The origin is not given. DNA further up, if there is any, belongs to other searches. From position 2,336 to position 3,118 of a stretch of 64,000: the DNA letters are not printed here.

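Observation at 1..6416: Tightly coupled four-gene Rhs operon with no recognisable export tag and no small immunity gene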

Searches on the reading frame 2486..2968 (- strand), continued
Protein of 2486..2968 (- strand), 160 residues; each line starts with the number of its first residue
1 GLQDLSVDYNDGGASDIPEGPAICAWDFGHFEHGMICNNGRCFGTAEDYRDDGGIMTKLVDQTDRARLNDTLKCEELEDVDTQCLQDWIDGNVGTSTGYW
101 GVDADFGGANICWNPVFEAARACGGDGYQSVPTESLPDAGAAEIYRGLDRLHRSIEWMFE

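Call 92: fold_search(model_id=the predicted structure, library=viral)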
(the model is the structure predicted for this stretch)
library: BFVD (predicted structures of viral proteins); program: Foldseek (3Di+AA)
matches with E <= 10: 562; with E <= 0.001: 0
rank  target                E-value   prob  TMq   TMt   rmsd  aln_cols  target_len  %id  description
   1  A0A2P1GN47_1          9.6e-03  0.99  0.44  0.07  12.8       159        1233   14  Genome polyprotein [Hainan oriental leaf-toed gecko picornavirus]
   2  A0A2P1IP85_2          1.7e-02  0.98  0.43  0.11  13.6       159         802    9  Genome polyprotein (Fragment) [megrivirus C1]
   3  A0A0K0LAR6            2.5e-02  0.97  0.41  0.08  14.4       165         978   10  Polyprotein (Fragment) [Chicken picornavirus HK-2014]
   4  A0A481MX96            2.5e-02  0.90  0.41  0.24  13.7       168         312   11  (no name in the UniProt tables at hand)
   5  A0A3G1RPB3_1          5.3e-02  0.96  0.36  0.08  12.5       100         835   16  Polyprotein (Fragment) [Avocet megrivirus]
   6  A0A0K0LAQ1            5.6e-02  0.94  0.33  0.15  11.4        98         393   13  Polyprotein (Fragment) [Chicken picornavirus HK-2014]
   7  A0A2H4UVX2            6.7e-02  0.47  0.32  0.27  10.8       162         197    7  PPPDE domain-containing protein [Bodo saltans virus]
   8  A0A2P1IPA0            7.1e-02  0.41  0.32  0.11  15.5       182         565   11  Genome polyprotein (Fragment) [Sicinivirus sp.]
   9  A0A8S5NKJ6            7.1e-02  0.28  0.19  0.08  12.2       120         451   17  Rio2, N-terminal [Siphoviridae sp. ctK0l2]
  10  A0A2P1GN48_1          8.5e-02  0.77  0.32  0.05   9.6       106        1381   12  Genome polyprotein [pemapivirus B1]
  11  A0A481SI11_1          1.1e-01  0.75  0.41  0.08  10.2       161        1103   12  Genome polyprotein [Parechovirus sp. QAPp32]
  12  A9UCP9                1.4e-01  0.85  0.43  0.16  10.1       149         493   13  Polyprotein (Fragment) [Human parechovirus 5]
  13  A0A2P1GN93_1          1.4e-01  0.44  0.34  0.06  12.3       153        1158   14  Genome polyprotein [Guangdong chinese water snake picornavirus]
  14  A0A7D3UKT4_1          1.7e-01  0.75  0.33  0.06   7.9        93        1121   14  (no name in the UniProt tables at hand)
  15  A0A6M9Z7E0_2          1.8e-01  0.75  0.35  0.07   5.3        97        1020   10  RNA-directed RNA polymerase [Picornavirales sp.]
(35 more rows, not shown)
